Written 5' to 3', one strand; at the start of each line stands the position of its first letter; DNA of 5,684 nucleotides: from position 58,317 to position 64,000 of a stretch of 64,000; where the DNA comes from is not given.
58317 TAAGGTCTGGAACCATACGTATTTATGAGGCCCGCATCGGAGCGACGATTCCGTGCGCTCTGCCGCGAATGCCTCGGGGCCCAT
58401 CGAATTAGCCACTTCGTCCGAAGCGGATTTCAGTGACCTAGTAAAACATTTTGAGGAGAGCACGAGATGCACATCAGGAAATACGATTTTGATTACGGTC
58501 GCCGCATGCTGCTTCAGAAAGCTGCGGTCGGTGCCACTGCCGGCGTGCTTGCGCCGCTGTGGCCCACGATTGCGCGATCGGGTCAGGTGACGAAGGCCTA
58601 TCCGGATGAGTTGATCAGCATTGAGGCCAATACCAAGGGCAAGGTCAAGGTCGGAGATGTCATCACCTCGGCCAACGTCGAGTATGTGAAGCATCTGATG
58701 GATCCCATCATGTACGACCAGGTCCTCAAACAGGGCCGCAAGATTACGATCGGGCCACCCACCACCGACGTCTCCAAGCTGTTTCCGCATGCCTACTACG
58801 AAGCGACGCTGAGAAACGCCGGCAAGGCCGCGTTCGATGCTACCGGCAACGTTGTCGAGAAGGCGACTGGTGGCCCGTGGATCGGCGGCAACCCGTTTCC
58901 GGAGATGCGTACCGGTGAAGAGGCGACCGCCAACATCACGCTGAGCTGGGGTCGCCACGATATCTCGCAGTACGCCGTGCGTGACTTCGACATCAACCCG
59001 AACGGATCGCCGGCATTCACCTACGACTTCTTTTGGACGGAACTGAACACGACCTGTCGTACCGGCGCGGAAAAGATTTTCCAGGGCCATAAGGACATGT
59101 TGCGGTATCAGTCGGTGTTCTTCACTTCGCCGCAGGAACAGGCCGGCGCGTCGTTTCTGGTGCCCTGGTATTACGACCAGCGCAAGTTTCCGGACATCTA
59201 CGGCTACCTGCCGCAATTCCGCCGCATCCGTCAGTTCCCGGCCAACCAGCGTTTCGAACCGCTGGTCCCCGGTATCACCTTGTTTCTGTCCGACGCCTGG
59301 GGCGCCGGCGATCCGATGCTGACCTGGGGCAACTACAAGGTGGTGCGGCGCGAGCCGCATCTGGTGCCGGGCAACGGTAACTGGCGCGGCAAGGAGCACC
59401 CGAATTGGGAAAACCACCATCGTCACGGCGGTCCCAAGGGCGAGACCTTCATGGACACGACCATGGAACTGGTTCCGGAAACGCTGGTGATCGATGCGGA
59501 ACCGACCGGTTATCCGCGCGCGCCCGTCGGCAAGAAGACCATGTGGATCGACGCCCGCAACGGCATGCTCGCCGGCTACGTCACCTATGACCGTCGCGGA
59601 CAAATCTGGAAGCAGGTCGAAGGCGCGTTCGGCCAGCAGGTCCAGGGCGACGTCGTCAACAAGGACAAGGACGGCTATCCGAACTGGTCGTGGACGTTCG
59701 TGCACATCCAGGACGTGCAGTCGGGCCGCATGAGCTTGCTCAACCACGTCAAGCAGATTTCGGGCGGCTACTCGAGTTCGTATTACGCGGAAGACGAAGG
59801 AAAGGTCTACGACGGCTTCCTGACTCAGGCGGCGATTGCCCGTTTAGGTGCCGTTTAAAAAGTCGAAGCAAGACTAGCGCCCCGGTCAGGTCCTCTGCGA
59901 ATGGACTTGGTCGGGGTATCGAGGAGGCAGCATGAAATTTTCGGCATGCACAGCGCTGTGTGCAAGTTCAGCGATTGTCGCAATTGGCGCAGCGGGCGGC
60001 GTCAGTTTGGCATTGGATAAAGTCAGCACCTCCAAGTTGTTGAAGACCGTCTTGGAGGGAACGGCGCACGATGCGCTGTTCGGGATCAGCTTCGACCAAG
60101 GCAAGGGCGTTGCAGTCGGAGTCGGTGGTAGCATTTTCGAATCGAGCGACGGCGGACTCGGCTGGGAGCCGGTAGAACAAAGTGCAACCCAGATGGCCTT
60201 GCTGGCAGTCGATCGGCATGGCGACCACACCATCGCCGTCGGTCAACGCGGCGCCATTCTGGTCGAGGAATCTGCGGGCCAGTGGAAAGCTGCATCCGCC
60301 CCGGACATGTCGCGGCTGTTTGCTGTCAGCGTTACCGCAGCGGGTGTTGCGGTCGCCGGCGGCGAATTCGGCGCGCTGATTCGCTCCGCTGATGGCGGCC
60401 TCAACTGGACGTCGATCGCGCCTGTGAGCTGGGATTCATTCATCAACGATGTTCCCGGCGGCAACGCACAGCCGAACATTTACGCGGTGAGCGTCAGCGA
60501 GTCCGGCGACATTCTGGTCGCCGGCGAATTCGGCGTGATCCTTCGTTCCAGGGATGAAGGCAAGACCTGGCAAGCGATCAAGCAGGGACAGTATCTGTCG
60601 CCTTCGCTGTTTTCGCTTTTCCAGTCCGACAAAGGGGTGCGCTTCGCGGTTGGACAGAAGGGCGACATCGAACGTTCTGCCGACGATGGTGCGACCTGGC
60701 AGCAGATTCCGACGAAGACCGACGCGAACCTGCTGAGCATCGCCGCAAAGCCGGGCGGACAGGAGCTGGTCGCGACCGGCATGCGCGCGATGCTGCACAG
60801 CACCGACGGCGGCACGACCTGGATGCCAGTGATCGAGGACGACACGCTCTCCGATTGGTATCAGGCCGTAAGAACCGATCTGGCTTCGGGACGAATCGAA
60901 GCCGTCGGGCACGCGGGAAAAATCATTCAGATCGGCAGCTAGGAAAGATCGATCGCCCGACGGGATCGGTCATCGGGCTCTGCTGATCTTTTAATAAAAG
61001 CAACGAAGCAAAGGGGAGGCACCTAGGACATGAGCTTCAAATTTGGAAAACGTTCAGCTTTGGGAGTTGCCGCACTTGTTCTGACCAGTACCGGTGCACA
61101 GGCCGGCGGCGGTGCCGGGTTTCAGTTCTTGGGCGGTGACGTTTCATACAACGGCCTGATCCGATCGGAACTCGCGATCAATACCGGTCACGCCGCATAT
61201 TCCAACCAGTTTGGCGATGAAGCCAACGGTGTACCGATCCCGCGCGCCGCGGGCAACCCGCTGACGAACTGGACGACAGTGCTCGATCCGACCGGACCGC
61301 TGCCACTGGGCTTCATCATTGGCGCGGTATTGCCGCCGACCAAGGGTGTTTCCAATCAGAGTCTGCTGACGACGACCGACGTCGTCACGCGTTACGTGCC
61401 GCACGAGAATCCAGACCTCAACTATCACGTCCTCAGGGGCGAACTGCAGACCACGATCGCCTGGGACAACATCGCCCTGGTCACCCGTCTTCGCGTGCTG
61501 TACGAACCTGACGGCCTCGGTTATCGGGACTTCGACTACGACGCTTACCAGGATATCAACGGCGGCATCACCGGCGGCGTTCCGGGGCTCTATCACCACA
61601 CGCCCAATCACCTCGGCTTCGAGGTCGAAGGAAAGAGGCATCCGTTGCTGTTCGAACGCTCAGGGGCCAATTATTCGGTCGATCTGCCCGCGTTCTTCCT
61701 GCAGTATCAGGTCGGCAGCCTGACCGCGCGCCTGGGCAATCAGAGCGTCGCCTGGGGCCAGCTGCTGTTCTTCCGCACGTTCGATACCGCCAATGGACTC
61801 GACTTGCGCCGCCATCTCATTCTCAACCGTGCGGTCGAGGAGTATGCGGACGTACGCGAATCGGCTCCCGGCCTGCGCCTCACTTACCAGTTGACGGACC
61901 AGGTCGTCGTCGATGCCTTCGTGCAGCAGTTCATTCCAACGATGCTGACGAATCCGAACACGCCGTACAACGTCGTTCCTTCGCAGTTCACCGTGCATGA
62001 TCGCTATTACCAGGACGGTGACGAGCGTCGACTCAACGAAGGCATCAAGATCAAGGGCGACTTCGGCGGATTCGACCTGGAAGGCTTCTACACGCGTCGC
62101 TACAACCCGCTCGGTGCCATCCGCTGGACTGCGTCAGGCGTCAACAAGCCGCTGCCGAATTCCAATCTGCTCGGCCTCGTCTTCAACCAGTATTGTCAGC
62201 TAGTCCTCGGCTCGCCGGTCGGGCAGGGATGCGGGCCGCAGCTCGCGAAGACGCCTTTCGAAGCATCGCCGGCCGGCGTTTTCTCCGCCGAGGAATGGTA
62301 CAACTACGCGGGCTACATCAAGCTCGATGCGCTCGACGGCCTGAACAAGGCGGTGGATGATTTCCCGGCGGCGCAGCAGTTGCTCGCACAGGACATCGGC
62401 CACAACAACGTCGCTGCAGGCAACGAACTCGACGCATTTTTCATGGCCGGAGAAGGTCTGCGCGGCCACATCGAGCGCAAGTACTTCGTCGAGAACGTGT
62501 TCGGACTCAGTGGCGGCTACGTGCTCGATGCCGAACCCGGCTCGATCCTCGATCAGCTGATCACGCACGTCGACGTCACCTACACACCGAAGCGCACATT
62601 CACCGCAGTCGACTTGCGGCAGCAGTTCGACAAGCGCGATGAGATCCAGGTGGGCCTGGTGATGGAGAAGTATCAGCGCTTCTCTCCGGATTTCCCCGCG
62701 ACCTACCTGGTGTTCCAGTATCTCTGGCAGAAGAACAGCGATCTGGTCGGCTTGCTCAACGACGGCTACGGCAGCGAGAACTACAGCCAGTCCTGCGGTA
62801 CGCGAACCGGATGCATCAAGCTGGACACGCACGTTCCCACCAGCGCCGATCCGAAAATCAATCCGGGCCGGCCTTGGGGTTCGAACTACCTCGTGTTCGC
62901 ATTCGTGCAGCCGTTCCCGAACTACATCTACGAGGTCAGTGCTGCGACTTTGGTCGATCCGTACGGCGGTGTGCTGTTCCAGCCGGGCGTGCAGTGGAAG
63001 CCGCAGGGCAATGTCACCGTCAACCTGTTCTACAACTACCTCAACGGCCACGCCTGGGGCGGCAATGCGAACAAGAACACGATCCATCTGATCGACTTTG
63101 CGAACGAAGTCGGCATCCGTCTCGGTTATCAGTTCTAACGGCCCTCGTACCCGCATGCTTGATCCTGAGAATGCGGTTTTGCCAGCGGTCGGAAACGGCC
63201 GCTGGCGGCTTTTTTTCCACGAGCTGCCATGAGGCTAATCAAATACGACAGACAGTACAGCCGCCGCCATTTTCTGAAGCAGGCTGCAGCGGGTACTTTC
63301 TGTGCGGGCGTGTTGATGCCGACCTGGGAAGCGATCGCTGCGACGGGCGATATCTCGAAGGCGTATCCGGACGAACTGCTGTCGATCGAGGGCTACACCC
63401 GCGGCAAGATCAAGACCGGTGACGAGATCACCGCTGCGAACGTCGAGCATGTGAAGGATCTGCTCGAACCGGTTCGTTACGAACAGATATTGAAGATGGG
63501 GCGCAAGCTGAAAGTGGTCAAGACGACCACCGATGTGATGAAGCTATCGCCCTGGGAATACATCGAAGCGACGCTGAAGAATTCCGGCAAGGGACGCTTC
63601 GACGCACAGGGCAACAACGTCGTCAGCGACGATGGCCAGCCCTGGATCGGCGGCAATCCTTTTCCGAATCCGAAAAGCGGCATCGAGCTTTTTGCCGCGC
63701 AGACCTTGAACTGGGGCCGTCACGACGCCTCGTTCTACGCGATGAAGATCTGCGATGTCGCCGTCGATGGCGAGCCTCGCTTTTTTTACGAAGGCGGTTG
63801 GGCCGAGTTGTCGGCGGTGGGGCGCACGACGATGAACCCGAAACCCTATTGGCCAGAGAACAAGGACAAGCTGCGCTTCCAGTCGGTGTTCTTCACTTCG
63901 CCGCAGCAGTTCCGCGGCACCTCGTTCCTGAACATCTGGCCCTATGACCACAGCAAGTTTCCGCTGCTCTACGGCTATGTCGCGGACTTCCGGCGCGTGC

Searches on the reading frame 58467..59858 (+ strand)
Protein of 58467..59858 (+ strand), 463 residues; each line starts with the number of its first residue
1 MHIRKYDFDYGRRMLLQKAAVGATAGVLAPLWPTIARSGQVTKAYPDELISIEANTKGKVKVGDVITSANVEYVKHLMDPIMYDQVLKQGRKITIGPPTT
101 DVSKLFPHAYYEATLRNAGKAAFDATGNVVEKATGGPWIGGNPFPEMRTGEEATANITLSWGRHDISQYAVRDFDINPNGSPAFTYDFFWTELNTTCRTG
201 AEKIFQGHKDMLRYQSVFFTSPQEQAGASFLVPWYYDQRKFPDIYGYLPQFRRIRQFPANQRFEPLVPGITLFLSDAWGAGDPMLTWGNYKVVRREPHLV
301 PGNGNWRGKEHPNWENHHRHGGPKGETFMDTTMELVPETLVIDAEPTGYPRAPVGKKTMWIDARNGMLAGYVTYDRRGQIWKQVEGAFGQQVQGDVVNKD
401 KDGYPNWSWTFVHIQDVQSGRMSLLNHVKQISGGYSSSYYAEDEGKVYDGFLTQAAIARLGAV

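Call 14: search_protein_families(library=pfam, proteins=[window:58467-59858:+], max_evalue=0.00001)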
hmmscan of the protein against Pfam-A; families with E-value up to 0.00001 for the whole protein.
window:58467-59858:+ (463 aa): 2 families
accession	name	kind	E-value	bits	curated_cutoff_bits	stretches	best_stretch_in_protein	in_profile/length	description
PF07044.18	DUF1329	-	1.2e-57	196.3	23.1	1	65-438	1-353/368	Protein of unknown function (DUF1329)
PF17131.11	LolA_like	-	8.2e-07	29.3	30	0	215-262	5-48/184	Outer membrane lipoprotein-sorting protein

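Call 48: find_homologous_proteins(query=window:58467-59858:+, max_evalue=1e-100)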
Query window:58467-59858:+ (463 aa): 1493 proteins with E <= 1e-100 among 8000 candidates; the best 120 are listed.
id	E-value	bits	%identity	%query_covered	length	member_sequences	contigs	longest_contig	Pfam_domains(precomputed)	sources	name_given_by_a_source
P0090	1.6e-283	959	85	100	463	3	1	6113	PF07044.18,PF17131.12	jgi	-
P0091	4.2e-283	957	86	100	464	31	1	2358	PF07044.18,PF17131.12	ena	-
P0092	2.4e-280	948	85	100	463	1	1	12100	PF07044.18,PF17131.12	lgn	-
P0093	5.5e-268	907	81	100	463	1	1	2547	PF07044.18,PF17131.12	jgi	-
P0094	1.4e-262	890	80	100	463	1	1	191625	PF07044.18,PF17131.12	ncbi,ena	-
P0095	1.5e-254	863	77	100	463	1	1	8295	PF07044.18,PF17131.12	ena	-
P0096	1.7e-253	860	76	100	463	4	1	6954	PF07044.18,PF17131.12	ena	-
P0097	9.4e-251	851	78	100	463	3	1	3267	PF07044.18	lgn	-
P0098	2.9e-249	846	75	100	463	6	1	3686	PF07044.18,PF17131.12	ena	-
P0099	6.1e-249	845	75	100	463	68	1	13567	PF07044.18,PF17131.12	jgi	-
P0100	2.9e-247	839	75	100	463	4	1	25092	PF07044.18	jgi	-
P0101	1.4e-240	817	73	100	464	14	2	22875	PF07044.18,PF17131.12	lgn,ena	-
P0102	1.0e-239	814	72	100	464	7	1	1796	PF07044.18,PF17131.12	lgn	-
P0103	1.0e-239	814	73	100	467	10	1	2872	PF07044.18,PF17131.12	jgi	jgi:hypothetical protein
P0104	3.2e-239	812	73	100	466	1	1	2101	PF07044.18,PF17131.12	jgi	jgi:hypothetical protein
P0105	5.5e-233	792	70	100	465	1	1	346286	PF07044.18,PF17131.12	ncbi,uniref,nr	ncbi:Protein of unknown function [Solimonas aquatica]|uniref:DUF1329 domain-containing protein n=1 T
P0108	1.2e-231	788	69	100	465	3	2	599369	PF07044.18,PF17131.12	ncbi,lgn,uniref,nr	ncbi:uncharacterized protein DUF1329 [Panacagrimonas perspica]|uniref:Uncharacterized protein DUF132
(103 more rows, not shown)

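Call 49: find_encoding_contigs(protein=P0094, flank=10000, max_places=1)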
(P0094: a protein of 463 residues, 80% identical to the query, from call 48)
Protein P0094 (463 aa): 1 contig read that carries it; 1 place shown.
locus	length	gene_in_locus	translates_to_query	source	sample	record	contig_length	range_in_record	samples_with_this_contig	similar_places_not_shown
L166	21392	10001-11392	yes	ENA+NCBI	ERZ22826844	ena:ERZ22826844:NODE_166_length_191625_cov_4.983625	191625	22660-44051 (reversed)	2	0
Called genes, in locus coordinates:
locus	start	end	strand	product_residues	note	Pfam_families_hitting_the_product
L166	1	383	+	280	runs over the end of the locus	-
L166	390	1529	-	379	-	PF13439:Glyco_transf_4 (weak), PF20706:GT4-conflict (faint), PF00534:Glycos_transf_1, PF13692:Glyco_trans_1_4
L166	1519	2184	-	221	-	-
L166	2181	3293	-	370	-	PF13439:Glyco_transf_4, PF13477:Glyco_trans_4_2 (weak), PF13579:Glyco_trans_4_4, PF00534:Glycos_transf_1, PF13692:Glyco_trans_1_4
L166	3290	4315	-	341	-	PF01075:Glyco_transf_9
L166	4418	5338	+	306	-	PF01063:Aminotran_4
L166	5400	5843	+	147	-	PF00583:Acetyltransf_1, PF13673:Acetyltransf_10, PF13508:Acetyltransf_7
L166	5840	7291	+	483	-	PF00294:PfkB, PF08543:Phos_pyr_kin (weak), PF01467:CTP_transf_like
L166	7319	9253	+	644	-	PF07969:Amidohydro_3 (faint), PF01979:Amidohydro_1 (weak)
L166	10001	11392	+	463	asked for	PF07044:DUF1329, PF17131:TP_0789-like (faint)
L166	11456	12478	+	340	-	PF25852:DUF6242_C (faint), PF13088:BNR_2 (faint), PF14870:PSII_BNR, PF02012:BNR (faint), PF15902:Sortilin-Vps10 (faint)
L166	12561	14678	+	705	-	PF06980:DUF1302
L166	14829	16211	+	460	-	PF07044:DUF1329, PF17131:TP_0789-like (faint)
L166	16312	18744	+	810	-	PF03176:MMPL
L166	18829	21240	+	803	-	PF03176:MMPL, PF00873:ACR_tran (weak)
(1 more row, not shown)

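Call 50: find_encoding_contigs(protein=P0108, flank=10000, max_places=1)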
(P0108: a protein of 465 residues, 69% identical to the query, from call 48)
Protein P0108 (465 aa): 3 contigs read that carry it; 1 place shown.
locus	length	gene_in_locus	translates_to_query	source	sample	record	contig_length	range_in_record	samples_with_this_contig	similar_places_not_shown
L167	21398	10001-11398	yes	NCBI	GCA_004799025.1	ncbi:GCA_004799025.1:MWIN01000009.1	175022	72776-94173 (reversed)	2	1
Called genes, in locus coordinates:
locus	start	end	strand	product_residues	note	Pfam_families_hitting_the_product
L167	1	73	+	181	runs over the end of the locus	-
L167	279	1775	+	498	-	PF04909:Amidohydro_2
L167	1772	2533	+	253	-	PF00106:adh_short, PF08659:KR, PF13561:adh_short_C2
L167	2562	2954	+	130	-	PF07366:SnoaL (weak), PF07858:LEH, PF12680:SnoaL_2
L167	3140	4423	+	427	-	PF07730:HisKA_3, PF02518:HATPase_c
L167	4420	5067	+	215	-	PF00072:Response_reg, PF00196:GerE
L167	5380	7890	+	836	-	PF00111:Fer2, PF12831:FAD_oxidored (faint), PF00970:FAD_binding_6, PF00175:NAD_binding_1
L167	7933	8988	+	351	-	PF00561:Abhydrolase_1, PF12146:Hydrolase_4, PF12697:Abhydrolase_6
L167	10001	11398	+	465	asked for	PF07044:DUF1329, PF17131:TP_0789-like (faint)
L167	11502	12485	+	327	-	PF25852:DUF6242_C (faint), PF13088:BNR_2 (faint), PF02012:BNR (faint), PF14870:PSII_BNR, PF15902:Sortilin-Vps10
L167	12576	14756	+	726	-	PF06980:DUF1302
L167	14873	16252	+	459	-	PF07044:DUF1329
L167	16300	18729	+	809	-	PF03176:MMPL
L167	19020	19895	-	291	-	PF00701:DHDPS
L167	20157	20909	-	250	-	PF00106:adh_short, PF08659:KR, PF23441:SDR, PF13561:adh_short_C2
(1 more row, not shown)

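Call 51: find_encoding_contigs(protein=P0105, flank=10000, max_places=1)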
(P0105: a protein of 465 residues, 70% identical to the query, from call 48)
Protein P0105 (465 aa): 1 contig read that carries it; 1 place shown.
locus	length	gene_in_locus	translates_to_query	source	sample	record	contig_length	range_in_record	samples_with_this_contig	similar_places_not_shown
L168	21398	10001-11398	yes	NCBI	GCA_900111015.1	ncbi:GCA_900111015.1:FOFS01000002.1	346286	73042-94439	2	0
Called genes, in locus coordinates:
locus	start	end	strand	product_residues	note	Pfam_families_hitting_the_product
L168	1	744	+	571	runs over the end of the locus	PF00501:AMP-binding, PF13193:AMP-binding_C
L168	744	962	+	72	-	-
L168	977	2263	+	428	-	PF00355:Rieske, PF00848:Ring_hydroxyl_A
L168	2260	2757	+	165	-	PF13577:SnoaL_4 (weak), PF00866:Ring_hydroxyl_B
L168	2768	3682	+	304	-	PF00903:Glyoxalase, PF13669:Glyoxalase_4 (faint), PF18029:Glyoxalase_6 (faint), PF22677:Ble-like_N (faint), PF00903:Glyoxalase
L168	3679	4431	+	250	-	PF00106:adh_short, PF08659:KR (faint), PF23441:SDR (weak), PF13561:adh_short_C2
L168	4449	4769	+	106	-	PF00355:Rieske, PF13806:Rieske_2 (weak)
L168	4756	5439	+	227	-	PF00440:TetR_N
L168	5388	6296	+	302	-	PF00561:Abhydrolase_1, PF12697:Abhydrolase_6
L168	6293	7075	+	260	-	PF01557:FAA_hydrolase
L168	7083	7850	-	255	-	PF01047:MarR, PF12802:MarR_2, PF13463:HTH_27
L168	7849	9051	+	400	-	PF01636:APH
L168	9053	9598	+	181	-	-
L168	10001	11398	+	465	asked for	PF07044:DUF1329, PF17131:TP_0789-like (faint)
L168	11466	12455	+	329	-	PF14870:PSII_BNR (weak), PF13088:BNR_2 (faint), PF02012:BNR (faint), PF14870:PSII_BNR (weak), PF25852:DUF6242_C (faint), PF15902:Sortilin-Vps10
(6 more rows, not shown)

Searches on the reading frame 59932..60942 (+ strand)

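Call 14: search_protein_families(library=pfam, proteins=[window:59932-60942:+], max_evalue=0.00001)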
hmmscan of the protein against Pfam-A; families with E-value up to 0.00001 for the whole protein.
window:59932-60942:+ (336 aa): 4 families
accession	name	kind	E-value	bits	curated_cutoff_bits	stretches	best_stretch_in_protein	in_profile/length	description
PF14870.12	PSII_BNR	-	1.9e-16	60.7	27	1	47-161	18-139/303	Photosynthesis system II assembly factor YCF48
PF02012.26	BNR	-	3.9e-09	35.6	27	0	205-214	2-11/12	BNR/Asp-box repeat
PF15902.12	Sortilin-Vps10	-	1.5e-08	34.3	33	1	203-311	3-123/446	Sortilin, neurotensin receptor 3,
PF13810.12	DUF4185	-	9.6e-06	25.5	39.5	0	245-275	128-158/309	Domain of unknown function (DUF4185)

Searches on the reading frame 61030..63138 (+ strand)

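Call 14: search_protein_families(library=pfam, proteins=[window:61030-63138:+], max_evalue=0.00001)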
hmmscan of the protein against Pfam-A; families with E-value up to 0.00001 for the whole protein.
window:61030-63138:+ (702 aa): 1 family
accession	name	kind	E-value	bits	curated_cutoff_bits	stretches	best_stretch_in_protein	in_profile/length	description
PF06980.17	DUF1302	-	8.5e-14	51.9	23.2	1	134-702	82-541/541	Protein of unknown function (DUF1302)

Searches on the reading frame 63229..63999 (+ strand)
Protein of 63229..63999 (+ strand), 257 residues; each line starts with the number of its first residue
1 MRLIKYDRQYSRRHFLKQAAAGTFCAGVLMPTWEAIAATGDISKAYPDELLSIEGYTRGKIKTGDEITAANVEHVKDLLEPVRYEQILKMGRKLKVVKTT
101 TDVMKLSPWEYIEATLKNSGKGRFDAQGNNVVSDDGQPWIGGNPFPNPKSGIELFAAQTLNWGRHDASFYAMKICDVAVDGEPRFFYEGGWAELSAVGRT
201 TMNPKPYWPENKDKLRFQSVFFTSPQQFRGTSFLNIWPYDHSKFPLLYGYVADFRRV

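Call 14: search_protein_families(library=pfam, proteins=[window:63229-63999:+], max_evalue=0.00001)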
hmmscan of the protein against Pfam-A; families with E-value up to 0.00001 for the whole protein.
window:63229-63999:+ (257 aa): 1 family
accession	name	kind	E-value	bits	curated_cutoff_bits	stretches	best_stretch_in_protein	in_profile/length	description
PF07044.18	DUF1329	-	4.2e-30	105.7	23.1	1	67-257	2-183/368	Protein of unknown function (DUF1329)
